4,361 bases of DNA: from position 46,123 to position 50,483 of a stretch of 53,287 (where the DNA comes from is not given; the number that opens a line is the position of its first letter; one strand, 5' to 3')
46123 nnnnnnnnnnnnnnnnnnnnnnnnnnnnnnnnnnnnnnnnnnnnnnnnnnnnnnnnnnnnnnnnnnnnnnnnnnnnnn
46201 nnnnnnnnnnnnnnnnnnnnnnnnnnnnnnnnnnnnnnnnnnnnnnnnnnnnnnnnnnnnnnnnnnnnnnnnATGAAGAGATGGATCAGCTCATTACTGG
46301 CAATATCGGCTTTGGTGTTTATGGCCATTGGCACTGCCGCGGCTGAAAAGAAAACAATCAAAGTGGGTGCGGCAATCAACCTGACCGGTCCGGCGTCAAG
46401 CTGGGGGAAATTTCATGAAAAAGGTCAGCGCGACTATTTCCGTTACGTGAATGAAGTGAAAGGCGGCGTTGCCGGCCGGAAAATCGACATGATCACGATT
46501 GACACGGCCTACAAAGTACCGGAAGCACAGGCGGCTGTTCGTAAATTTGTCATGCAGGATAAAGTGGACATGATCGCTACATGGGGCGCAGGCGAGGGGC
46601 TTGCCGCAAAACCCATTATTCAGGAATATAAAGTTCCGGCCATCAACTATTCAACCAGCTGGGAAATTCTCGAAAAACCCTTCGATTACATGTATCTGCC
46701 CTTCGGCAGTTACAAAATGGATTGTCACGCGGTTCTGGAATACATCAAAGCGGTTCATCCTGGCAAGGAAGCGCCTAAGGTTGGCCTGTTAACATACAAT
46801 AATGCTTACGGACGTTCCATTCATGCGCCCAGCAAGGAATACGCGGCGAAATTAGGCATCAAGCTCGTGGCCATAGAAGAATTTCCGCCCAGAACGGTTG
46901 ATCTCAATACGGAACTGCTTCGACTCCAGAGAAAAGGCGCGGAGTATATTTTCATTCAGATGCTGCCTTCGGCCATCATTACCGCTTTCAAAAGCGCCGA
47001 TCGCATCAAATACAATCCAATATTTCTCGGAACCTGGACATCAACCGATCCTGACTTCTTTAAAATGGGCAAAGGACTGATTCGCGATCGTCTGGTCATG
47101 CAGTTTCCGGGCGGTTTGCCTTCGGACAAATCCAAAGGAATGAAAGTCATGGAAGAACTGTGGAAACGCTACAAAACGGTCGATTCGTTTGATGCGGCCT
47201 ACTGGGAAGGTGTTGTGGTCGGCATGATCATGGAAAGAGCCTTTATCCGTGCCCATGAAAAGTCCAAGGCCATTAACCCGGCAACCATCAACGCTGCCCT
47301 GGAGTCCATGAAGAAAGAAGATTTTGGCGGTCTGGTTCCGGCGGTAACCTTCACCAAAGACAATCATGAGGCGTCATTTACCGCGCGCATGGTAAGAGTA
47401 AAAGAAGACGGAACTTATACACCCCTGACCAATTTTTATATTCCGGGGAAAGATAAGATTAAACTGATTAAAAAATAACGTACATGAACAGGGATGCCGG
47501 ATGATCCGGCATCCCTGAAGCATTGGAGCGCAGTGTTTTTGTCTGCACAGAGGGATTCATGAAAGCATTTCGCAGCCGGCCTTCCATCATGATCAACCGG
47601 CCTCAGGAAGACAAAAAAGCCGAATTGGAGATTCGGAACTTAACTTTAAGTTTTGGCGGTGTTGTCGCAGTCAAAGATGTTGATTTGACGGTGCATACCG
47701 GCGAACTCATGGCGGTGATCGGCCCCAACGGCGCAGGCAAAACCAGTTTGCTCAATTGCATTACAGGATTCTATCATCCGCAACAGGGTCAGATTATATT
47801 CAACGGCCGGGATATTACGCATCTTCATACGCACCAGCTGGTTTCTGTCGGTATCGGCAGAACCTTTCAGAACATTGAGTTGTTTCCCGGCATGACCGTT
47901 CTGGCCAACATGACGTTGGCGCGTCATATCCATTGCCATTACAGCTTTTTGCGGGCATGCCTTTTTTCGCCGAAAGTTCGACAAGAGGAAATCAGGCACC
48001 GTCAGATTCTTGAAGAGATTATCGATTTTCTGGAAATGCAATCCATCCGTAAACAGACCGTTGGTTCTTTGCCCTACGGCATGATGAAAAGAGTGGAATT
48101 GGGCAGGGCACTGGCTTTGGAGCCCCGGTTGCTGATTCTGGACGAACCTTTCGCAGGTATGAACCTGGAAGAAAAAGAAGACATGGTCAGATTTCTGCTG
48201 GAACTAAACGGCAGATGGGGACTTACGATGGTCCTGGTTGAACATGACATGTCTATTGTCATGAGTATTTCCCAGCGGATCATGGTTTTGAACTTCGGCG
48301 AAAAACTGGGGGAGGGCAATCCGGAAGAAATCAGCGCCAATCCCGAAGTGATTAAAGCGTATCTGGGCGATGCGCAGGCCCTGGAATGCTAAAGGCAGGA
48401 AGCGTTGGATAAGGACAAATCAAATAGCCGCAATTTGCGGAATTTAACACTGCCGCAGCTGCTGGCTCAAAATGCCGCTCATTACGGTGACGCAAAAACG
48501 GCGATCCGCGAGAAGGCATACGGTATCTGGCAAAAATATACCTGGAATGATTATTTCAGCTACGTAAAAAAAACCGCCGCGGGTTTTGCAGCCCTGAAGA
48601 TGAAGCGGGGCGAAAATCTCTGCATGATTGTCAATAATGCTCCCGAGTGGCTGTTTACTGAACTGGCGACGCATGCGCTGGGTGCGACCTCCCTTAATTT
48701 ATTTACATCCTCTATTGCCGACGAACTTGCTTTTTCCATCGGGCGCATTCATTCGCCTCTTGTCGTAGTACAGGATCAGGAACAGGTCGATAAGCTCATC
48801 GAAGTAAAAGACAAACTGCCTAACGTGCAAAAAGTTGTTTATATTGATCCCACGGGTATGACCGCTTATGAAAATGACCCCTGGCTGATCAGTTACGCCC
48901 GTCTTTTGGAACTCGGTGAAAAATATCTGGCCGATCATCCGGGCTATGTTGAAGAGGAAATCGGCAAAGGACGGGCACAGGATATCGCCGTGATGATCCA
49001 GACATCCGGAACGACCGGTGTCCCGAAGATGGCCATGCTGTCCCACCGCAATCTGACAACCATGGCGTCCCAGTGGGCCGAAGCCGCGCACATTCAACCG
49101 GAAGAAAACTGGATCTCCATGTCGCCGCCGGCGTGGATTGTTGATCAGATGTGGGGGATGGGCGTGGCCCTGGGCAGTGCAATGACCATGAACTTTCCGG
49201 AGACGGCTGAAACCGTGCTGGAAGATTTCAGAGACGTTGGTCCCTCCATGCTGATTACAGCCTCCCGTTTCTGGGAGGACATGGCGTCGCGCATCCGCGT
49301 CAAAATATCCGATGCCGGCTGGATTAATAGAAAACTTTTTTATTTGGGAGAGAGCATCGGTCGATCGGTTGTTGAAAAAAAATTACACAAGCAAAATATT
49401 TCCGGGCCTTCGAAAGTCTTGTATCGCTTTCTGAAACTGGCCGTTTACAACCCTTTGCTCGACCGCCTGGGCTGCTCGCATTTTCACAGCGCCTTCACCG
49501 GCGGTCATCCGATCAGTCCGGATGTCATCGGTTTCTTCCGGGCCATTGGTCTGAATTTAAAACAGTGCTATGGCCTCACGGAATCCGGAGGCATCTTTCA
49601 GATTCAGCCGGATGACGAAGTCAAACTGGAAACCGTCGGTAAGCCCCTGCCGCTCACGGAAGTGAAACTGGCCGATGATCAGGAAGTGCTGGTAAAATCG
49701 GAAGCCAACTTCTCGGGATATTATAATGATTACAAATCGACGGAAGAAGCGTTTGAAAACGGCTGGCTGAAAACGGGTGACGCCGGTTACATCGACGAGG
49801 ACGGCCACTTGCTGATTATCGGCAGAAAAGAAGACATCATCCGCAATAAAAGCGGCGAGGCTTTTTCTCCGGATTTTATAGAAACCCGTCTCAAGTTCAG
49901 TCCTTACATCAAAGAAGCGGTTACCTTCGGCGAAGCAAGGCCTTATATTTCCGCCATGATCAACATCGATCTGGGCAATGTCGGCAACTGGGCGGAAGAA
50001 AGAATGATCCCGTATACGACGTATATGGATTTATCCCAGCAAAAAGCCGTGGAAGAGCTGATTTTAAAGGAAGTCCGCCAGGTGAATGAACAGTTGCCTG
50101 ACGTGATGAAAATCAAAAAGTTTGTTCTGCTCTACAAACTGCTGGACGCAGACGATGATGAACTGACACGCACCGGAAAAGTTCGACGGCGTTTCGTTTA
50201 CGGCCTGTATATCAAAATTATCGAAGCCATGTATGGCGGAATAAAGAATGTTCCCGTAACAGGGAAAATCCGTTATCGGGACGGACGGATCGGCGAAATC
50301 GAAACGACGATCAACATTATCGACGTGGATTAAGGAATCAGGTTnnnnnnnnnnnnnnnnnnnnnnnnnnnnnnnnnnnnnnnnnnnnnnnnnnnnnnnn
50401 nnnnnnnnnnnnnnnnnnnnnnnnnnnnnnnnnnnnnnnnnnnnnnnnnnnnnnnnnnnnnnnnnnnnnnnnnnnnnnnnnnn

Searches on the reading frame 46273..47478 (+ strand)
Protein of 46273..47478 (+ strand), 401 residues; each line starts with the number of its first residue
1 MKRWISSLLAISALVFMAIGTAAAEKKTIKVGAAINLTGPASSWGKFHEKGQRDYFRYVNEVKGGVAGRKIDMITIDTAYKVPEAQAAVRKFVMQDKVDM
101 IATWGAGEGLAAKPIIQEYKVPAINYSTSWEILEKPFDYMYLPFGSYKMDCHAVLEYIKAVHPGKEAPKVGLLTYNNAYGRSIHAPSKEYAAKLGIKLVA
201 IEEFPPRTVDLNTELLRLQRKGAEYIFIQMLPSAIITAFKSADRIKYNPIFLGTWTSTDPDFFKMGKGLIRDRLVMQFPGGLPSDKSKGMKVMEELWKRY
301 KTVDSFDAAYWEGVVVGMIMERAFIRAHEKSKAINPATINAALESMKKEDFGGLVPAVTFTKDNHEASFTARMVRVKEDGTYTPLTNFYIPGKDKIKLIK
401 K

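Call 6: search_protein_families(library=pfam, proteins=[window:46273-47478:+])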
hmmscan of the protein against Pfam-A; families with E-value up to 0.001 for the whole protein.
window:46273-47478:+ (401 aa): 3 families
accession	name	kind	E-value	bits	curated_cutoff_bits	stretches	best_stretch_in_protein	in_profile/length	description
PF13458.12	Peripla_BP_6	-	3.8e-54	185.1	31.7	1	28-380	1-342/343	Periplasmic binding protein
PF01094.35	ANF_receptor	-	4.1e-08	33.1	25.4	1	58-249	12-204/353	Receptor family ligand binding region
PF13433.12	Peripla_BP_5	-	4.3e-07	29.8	27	1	29-385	1-345/363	Periplasmic binding protein domain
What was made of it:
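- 46273..47478 (+): Regulated gene 1: periplasmic binding protein (Peripla_BP_6, LIV/HAAT type). Pfam (call 6).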

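Call 7: search_protein_families(library=ncbifam, proteins=[window:46273-47478:+])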
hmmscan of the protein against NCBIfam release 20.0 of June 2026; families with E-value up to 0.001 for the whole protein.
window:46273-47478:+ (401 aa): 3 families
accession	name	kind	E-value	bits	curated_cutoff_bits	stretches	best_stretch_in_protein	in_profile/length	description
NF011933.0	PRK15404.1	subfamily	3.8e-12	46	477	1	11-227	10-222/370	high-affinity branched-chain amino acid ABC transporter substrate-binding protein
TIGR03407.1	urea_ABC_UrtA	exception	3.9e-08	32.6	492.75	1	62-384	33-347/361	urea ABC transporter substrate-binding protein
TIGR03669.1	urea_ABC_arch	equivalog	0.00049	19.2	494.8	1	59-129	31-100/375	urea ABC transporter substrate-binding protein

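Call 8: find_homologous_proteins(query=window:46273-47478:+, max_evalue=1e-30)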
Query window:46273-47478:+ (401 aa): 2234 proteins with E <= 1e-30 among 8000 candidates; the best 120 are listed.
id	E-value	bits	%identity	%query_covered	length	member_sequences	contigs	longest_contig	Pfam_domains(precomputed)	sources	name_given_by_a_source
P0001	3.3e-268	907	100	100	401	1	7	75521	PF01094.35,PF13433.13,PF13458.13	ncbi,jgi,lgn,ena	ncbi:MAG: ABC transporter substrate-binding protein [Smithella sp.]|jgi:branched-chain amino acid tr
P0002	9.5e-268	905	100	100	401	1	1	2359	PF01094.35,PF13433.13,PF13458.13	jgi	-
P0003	1.6e-251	852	93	100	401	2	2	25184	PF01094.35,PF13433.13,PF13458.13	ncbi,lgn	-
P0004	3.5e-251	851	93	100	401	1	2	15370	PF01094.35,PF13433.13,PF13458.13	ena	-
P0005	8.6e-248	839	91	100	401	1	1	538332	PF01094.35,PF13433.13,PF13458.13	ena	-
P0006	9.3e-248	839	91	100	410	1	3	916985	PF01094.35,PF13433.13,PF13458.13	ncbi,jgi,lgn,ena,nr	ncbi:MAG: hypothetical protein CVU71_02745 [Deltaproteobacteria bacterium HGW-Deltaproteobacteria-6]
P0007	1.1e-247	839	91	100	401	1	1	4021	PF01094.35,PF13433.13,PF13458.13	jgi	jgi:branched-chain amino acid transport system substrate-binding protein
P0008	1.4e-247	839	91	100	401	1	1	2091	PF01094.35,PF13433.13,PF13458.13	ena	-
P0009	1.8e-247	838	92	100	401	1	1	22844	PF01094.35,PF13433.13,PF13458.13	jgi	jgi:branched-chain amino acid transport system substrate-binding protein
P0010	4.4e-247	837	91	100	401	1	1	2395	PF01094.35,PF13433.13,PF13458.13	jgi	jgi:branched-chain amino acid transport system substrate-binding protein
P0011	4.8e-247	837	91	100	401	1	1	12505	PF01094.35,PF13458.13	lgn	-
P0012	5.2e-247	837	91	100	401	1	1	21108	PF01094.35,PF13433.13,PF13458.13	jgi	jgi:branched-chain amino acid transport system substrate-binding protein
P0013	7.4e-247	836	91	100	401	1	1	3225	PF01094.35,PF13433.13,PF13458.13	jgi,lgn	jgi:branched-chain amino acid transport system substrate-binding protein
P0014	1.1e-246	836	91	100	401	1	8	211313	PF01094.35,PF13433.13,PF13458.13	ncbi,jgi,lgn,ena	jgi:branched-chain amino acid transport system substrate-binding protein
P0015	1.6e-246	835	91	100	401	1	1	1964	PF01094.35,PF13433.13,PF13458.13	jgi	-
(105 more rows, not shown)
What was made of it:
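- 46273..47478 (+): Orthologues named from Smithella / Smithellaceae (call 8).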

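Call 9: find_related_loci(query=window:46273-47478:+, collection=genome_contigs, flank=3000)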
Query window:46273-47478:+ (401 aa) in genome_contigs; peptide patterns used: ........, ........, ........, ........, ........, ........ (x = any residue, [..] = any of these).
96 stretches matched a pattern; 73 encode a relative of the query (tblastn E <= 1e-3); 73 distinct loci.
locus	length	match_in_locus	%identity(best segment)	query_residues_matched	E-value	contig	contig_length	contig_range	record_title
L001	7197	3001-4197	91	1-399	0e+0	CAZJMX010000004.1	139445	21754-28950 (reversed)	MAG TPA_asm: uncultured Smithella sp. isolate SRP302447_co2_430 genome assembly, contig: NODE_397_length_139445_cov_18.7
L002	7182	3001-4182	91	1-394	0e+0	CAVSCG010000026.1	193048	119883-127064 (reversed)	MAG: uncultured delta proteobacterium isolate MFD02979.bin.2.126 genome assembly, contig: contig_57807, whole genome sho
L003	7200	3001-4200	90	1-400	0e+0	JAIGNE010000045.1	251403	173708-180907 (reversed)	MAG: Deltaproteobacteria bacterium isolate BIN3 25746, whole genome shotgun sequence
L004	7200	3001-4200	88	1-400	0e+0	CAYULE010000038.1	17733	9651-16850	MAG TPA_asm: uncultured Smithella sp. isolate binchicken_co269_68 genome assembly, contig: NODE_2904_length_17733_cov_20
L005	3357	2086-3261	89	1-392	0e+0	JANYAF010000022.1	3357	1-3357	MAG: Deltaproteobacteria bacterium isolate GL140_5_metabat_185 GL140_5_k141_3219294, whole genome shotgun sequence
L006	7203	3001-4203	88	1-401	0e+0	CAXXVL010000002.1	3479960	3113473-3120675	MAG: Smithellaceae bacterium isolate ea3e3a57-e723-42e2-b213-d72c633126af genome assembly, contig: contig_2, whole genom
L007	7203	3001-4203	88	1-401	0e+0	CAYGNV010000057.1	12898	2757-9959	MAG TPA_asm: uncultured Smithella sp. isolate ERP113451_co4_198 genome assembly, contig: NODE_3022_length_12898_cov_14.1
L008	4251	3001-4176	89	1-392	0e+0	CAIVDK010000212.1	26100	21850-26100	MAG: uncultured delta proteobacterium isolate Loclat_bin-13126 genome assembly, contig: bin-13126:212/473, whole genome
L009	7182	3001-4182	89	1-394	0e+0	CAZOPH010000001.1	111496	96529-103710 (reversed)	MAG TPA_asm: uncultured Smithella sp. isolate SRP263991_co5_124 genome assembly, contig: NODE_395_length_111496_cov_20.1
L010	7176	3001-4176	89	1-392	0e+0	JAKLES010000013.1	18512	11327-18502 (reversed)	MAG: Deltaproteobacteria bacterium isolate RA.bin139 RA.bin139_13, whole genome shotgun sequence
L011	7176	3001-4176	88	1-392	0e+0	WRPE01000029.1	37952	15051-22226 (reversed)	MAG: Syntrophaceae bacterium isolate X3_MaxBin.011 scaffold_713, whole genome shotgun sequence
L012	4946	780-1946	89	3-391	0e+0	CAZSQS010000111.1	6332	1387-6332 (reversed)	MAG TPA_asm: uncultured Smithella sp. isolate SRP263991_co2_36 genome assembly, contig: NODE_20996_length_6332_cov_20.96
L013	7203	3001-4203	87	1-401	0e+0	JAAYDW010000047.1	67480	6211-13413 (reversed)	MAG: Deltaproteobacteria bacterium isolate AS06rmzACSIP_589 175813_AS06, whole genome shotgun sequence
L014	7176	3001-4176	88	1-392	0e+0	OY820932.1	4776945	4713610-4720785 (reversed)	MAG: Smithellaceae bacterium isolate 90efb5c7-b315-4df1-98b9-9b59cc098579 genome assembly, chromosome: 1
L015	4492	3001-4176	87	1-392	0e+0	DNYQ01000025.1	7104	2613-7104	MAG TPA_asm: Syntrophaceae bacterium isolate UBA8930 contig_9852, whole genome shotgun sequence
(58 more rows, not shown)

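Call 25: search_solved_structures(query=window:46273-47478:+, max_evalue=0.001)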
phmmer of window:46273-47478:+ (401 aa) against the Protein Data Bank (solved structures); distinct sequences matched with E-value up to 0.001: 26.
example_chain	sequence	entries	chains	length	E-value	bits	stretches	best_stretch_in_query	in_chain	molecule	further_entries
3lkb_A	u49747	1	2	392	8.5e-29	103.6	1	37-387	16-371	Probable branched-chain amino acid ABC transporter, amino acid binding protein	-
7ylt_B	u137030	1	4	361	2.2e-13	52.8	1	29-274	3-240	Putative ABC transporter, substrate-binding protein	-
4n03_A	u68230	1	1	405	4.3e-10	42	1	25-365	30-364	ABC-type branched-chain amino acid transport systems periplasmic component-like protein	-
3eaf_A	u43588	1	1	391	6.9e-10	41.4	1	28-223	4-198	ABC transporter, substrate binding protein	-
4q6w_A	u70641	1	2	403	1.7e-09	40.1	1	6-228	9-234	Putative leu/ile/val-binding protein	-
4f06_A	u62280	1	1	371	5.4e-09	38.4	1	27-234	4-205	Extracellular ligand-binding receptor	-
4ru0_A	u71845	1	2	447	1.4e-08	37.1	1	34-321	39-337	Putative branched-chain amino acid ABC transporter, periplasmic branched-chain amino acid-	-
4gnr_A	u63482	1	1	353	1.5e-08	36.9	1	24-226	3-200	ABC transporter substrate-binding protein-branched chain amino acid transport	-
3nnd_B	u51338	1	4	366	3.9e-08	35.6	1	29-212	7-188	Possible substrate binding protein of ABC transporter system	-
3n0x_A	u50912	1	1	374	4.6e-08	35.3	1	29-212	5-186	Possible substrate binding protein of ABC transporter system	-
3sg0_A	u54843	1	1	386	1.6e-07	33.6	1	11-336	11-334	Extracellular ligand-binding receptor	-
4ey3_A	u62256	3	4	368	2.1e-07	33.2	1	26-206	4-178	Twin-arginine translocation pathway signal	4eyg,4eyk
4mpt_A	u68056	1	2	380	2.6e-07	32.9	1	27-228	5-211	Putative leu/ile/val-binding protein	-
4obb_A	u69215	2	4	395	6.7e-07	31.5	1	21-218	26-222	Amino acid/amide ABC transporter substrate-binding protein, HAAT family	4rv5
4nqr_A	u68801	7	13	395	6.8e-07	31.5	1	21-218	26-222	Amino acid/amide ABC transporter substrate-binding protein, HAAT family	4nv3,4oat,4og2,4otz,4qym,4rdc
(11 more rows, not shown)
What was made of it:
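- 46273..47478 (+): Best solved relative is 3lkb, E = 8.5e-29 (call 25).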

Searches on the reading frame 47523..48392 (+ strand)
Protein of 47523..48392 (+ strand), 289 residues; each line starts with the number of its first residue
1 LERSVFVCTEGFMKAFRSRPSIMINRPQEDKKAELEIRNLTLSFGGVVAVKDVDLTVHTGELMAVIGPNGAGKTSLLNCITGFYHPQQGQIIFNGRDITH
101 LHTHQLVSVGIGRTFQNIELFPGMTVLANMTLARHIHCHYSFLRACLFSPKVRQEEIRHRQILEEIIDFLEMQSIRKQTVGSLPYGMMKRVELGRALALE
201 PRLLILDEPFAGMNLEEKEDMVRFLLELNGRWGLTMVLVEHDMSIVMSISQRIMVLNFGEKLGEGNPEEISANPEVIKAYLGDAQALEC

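Call 6: search_protein_families(library=pfam, proteins=[window:47523-48392:+])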
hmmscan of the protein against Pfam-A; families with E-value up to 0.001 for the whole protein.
window:47523-48392:+ (289 aa): 5 families
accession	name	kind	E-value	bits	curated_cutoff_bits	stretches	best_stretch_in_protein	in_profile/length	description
PF00005.33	ABC_tran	-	5e-34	118.3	25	1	50-211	1-137/137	ABC transporter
PF12399.14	BCA_ABC_TP_C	-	7e-10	38.7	25.5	1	260-284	1-25/27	Branched-chain amino acid ATP-binding cassette transporter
PF13304.12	AAA_21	-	9.2e-06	26.4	27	0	62-80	1-19/304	AAA domain, putative AbiEii toxin, Type IV TA system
PF13476.12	AAA_23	-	9e-05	23.6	27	1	53-81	13-40/201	AAA domain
PF13401.12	AAA_22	-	0.00054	20.7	27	0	59-238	4-120/130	AAA domain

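Call 7: search_protein_families(library=ncbifam, proteins=[window:47523-48392:+])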
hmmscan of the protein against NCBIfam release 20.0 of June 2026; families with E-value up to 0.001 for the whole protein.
window:47523-48392:+ (289 aa): 188 families (the best 25 are shown)
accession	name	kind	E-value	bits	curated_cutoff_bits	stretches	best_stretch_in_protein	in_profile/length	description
NF008449.1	PRK11300.1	equivalog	4.9e-77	258.6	362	1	34-283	5-254/255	high-affinity branched-chain amino acid ABC transporter ATP-binding protein LivG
TIGR03411.1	urea_trans_UrtD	equivalog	1e-60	205.4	304.1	1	35-282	3-241/242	urea ABC transporter ATP-binding protein UrtD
TIGR00968.1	3a0106s01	subfamily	8e-45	153.2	342.75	1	36-282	2-232/237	sulfate ABC transporter ATP-binding protein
NF008621.0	PRK11607.1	equivalog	3e-42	144.8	613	1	27-275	8-242/377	putrescine ABC transporter ATP-binding subunit PotG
TIGR03265.1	PhnT2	equivalog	5e-42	144.4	457.7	1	33-282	3-236/353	putative 2-aminoethylphosphonate ABC transporter ATP-binding protein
NF043075.1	MMSYN1_0197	equivalog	7.3e-42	143.5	550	1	35-276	3-226/341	spermidine/putrescine ABC transporter ATP-binding protein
TIGR04406.1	LPS_export_lptB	equivalog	2.8e-41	141.4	240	1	35-284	2-236/239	LPS export ABC transporter ATP-binding protein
NF006987.0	PRK09452.1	equivalog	8.8e-39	133.2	482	1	25-283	8-250/378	spermidine/putrescine ABC transporter ATP-binding protein PotA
NF041861.1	YtfR_transport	equivalog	2.4e-38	131.8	850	1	35-283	2-236/492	galactofuranose ABC transporter, ATP-binding protein YtfR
TIGR03410.1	urea_trans_UrtE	equivalog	2.8e-38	131.7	285.8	1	35-272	1-221/230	urea ABC transporter ATP-binding subunit UrtE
NF040933.2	ABC_arch_GlcV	equivalog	2.9e-38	131.7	450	1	37-286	5-247/357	glucose ABC transporter ATP-binding protein GlcV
TIGR01186.1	proV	subfamily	3e-37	128.6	326.6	1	45-275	4-222/363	betaine/proline/choline family ABC transporter ATP-binding protein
NF008105.0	PRK10851.1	equivalog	5.2e-37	127.4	502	1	35-275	3-229/362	sulfate/thiosulfate ABC transporter ATP-binding protein CysA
TIGR02315.1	ABC_phnC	equivalog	3.9e-36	124.7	266.1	1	35-272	2-235/243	phosphonate ABC transporter ATP-binding protein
NF040840.2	tungstate_WtpC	equivalog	8.1e-36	124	440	1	49-275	15-223/347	tungstate ABC transporter ATP-binding protein WtpC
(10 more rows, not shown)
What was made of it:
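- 47559..48392 (+): Regulated gene 2: LivG-like ABC ATPase. Calls 6, 7.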

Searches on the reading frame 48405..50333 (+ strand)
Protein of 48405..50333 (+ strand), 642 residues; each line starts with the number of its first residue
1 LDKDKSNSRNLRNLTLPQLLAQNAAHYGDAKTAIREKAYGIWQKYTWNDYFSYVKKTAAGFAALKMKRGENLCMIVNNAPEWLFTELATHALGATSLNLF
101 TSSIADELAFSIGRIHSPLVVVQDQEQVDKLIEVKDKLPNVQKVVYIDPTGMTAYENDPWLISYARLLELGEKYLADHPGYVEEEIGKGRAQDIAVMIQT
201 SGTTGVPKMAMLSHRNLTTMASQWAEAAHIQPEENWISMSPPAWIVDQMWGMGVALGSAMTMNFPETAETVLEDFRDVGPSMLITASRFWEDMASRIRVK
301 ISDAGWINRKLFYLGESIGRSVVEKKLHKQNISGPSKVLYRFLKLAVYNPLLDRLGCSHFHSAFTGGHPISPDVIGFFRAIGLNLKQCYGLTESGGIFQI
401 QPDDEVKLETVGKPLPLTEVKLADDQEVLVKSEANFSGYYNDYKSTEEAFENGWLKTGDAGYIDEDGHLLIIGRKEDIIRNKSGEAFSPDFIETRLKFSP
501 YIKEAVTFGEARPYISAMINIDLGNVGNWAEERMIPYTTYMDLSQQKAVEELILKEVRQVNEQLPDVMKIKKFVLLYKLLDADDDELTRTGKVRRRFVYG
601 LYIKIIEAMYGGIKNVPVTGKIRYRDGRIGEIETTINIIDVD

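Call 6: search_protein_families(library=pfam, proteins=[window:48405-50333:+])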
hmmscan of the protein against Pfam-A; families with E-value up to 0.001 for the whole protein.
window:48405-50333:+ (642 aa): 2 families
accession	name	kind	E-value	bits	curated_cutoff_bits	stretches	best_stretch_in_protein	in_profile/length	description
PF00501.34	AMP-binding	-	1.2e-54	186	29.9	1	21-440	2-384/384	AMP-binding enzyme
PF23562.2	AMP-binding_C_3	-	2.5e-11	44.5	20.8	1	477-611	2-121/124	AMP-binding enzyme C-terminal domain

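Call 7: search_protein_families(library=ncbifam, proteins=[window:48405-50333:+])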
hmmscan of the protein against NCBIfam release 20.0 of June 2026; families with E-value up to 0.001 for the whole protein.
window:48405-50333:+ (642 aa): 99 families (the best 25 are shown)
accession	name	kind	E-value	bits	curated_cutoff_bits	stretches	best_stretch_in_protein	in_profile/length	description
NF038343.1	ligase_FadD11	exception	2.5e-77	260.6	950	1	33-611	17-582/585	fatty acid--CoA ligase FadD11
NF004837.0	PRK06187.1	subfamily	8.5e-49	166.2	476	2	359-510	287-456/531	long-chain-fatty-acid--CoA ligase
NF005801.1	PRK07656.1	equivalog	2.9e-41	141.7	657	2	15-242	2-214/500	FadD3 family acyl-CoA ligase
NF002966.0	PRK03640.1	equivalog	2.2e-36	125.5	556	1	351-510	247-416/483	o-succinylbenzoate--CoA ligase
TIGR01923.1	menE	equivalog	2e-35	122.5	330.15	2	364-509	230-381/442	o-succinylbenzoate--CoA ligase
NF009233.0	PRK12583.1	subfamily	8.3e-34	116.9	832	2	7-231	11-240/558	fatty acid CoA ligase family protein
NF005714.0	PRK07529.1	subfamily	9.3e-33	113.4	632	2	357-509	337-508/640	acyl-CoA synthetase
NF004114.0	PRK05605.1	equivalog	2e-31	108.9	766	2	363-512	343-505/575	long-chain-fatty-acid--CoA ligase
NF005947.1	PRK08008.1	equivalog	4.7e-31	108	651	2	15-248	8-230/518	crotonobetaine/carnitine-CoA ligase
NF052580.1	Str24CoAsynCasG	equivalog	2.6e-29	102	750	3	384-513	346-486/548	steroid-24-oyl-CoA synthetase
NF005702.0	PRK07514.1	subfamily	3.3e-29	101.6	558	2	43-241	28-206/506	malonyl-CoA synthase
NF006182.0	PRK08316.1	subfamily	1.1e-28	100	663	2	383-512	313-453/523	fatty acyl-CoA synthetase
NF052269.1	Staph_lig_FadD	equivalog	1.3e-28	99.7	650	2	362-512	269-429/499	long-chain-fatty-acid--CoA ligase FadD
NF005307.0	PRK06839.1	equivalog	1.1e-27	96.9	748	2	361-511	267-428/496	o-succinylbenzoate--CoA ligase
NF041592.1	carboxyl_red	equivalog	2.6e-26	91.6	1300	2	36-301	69-343/1160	carboxylic acid reductase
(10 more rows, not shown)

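Call 26: search_solved_structures(query=window:48405-50333:+, max_evalue=1e-10)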
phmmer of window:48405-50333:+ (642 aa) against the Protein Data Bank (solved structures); distinct sequences matched with E-value up to 1e-10: 58.
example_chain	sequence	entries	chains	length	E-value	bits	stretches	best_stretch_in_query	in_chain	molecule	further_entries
6k4c_A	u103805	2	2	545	8.5e-23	84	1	345-505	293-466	Ancestral luciferase AncLamp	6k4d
6q2m_A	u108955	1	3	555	1.3e-21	80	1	348-508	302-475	Luciferin 4-monooxygenase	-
3r44_A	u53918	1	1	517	7.6e-21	77.6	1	350-511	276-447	fatty acyl CoA synthetase FADD13 (FATTY-ACYL-CoA SYNTHETASE)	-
5kyv_A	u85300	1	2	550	8.6e-21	77.4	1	347-508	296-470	Luciferin 4-monooxygenase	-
6hps_A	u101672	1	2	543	9.1e-21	77.3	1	347-508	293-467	Luciferin 4-monooxygenase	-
1ba3_A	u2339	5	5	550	9.4e-21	77.2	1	347-508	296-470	LUCIFERASE | Luciferin 4-monooxygenase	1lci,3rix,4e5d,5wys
3iep_A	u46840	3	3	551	9.5e-21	77.2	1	347-508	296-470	Luciferin 4-monooxygenase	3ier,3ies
4g36_A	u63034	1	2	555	9.8e-21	77.2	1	347-508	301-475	Luciferin 4-monooxygenase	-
5kyt_A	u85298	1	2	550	1e-20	77.1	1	348-508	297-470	Luciferin 4-monooxygenase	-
4g37_A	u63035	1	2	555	1.1e-20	77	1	342-507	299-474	Luciferin 4-monooxygenase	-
5dv9_A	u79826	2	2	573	1.1e-20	77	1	347-508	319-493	Luciferin 4-monooxygenase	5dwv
2d1t_A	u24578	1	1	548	2.2e-20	76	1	349-517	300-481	Luciferin 4-monooxygenase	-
2d1q_A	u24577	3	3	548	5.2e-20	74.8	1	349-517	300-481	Luciferin 4-monooxygenase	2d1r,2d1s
5x8f_A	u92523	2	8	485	1.1e-19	73.7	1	363-509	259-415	2-succinylbenzoate--CoA ligase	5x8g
5buq_A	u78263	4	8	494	1.2e-19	73.5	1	363-509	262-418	2-succinylbenzoate--CoA ligase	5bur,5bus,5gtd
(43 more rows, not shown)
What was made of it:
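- On Ribosome-mediated (leader-peptide) transcription attenuators: Substrate of this operon is unknown (calls 7, 25, 26).
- Tried and rejected: The ligase matches luciferase/FadD-type enzymes broadly (calls 25, 26).
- The ligase resembles fatty-acid CoA ligases (calls 7, 26).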
